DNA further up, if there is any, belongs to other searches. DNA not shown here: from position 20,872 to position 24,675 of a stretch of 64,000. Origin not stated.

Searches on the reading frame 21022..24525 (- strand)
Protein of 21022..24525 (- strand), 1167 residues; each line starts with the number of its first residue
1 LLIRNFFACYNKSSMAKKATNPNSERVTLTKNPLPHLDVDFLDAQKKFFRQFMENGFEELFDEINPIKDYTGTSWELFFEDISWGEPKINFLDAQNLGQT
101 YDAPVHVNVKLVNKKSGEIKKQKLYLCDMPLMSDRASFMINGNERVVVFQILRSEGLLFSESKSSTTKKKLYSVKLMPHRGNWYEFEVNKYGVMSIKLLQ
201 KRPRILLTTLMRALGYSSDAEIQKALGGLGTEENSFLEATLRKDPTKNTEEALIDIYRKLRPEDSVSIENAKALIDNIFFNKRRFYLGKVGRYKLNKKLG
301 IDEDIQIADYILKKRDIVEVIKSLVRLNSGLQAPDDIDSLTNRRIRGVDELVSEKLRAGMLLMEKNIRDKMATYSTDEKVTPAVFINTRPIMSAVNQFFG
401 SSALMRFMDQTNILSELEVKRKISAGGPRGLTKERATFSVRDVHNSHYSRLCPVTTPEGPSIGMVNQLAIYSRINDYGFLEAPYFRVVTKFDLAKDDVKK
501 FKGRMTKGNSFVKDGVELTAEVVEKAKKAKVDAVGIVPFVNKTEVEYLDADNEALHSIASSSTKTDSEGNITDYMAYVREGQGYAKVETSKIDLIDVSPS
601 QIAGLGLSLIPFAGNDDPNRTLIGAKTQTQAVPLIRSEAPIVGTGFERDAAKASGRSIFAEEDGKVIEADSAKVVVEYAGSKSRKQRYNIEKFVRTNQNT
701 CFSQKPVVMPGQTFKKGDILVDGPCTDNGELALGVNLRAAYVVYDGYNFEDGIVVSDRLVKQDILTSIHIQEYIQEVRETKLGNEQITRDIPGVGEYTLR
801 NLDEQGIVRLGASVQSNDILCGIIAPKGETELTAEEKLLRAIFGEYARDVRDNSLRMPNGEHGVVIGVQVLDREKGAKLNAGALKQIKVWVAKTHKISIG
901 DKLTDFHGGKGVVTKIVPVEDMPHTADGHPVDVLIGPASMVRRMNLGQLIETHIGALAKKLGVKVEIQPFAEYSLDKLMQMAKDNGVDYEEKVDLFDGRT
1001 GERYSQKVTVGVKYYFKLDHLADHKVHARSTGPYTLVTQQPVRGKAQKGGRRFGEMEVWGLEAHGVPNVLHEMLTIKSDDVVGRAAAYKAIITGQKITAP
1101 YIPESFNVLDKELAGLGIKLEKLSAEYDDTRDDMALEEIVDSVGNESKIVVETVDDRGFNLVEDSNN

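Call 63: search_protein_families(library=pfam, proteins=[window:21022-24525:-], max_evalue=0.00001)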
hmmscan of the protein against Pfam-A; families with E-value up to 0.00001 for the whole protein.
window:21022-24525:- (1167 aa): 6 families
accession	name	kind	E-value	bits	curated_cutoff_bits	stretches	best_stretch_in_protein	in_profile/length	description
PF00562.33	RNA_pol_Rpb2_6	-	3.2e-106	356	23.4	1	660-1047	2-373/373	RNA polymerase Rpb2, domain 6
PF04561.19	RNA_pol_Rpb2_2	-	2.8e-27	96.1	21.7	1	160-346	8-190/190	RNA polymerase Rpb2, domain 2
PF04565.21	RNA_pol_Rpb2_3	-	1.7e-22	79.8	21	1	407-474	2-68/68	RNA polymerase Rpb2, domain 3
PF04560.25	RNA_pol_Rpb2_7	-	5.6e-21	75.2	32.1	1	1049-1121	1-83/87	RNA polymerase Rpb2, domain 7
PF10385.14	RNA_pol_Rpb2_45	-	6.6e-12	45.7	28.2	1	537-598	9-66/66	RNA polymerase beta subunit external 1 domain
PF04563.20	RNA_pol_Rpb2_1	-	4.8e-08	33.2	28.2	0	63-392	24-202/203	RNA polymerase beta subunit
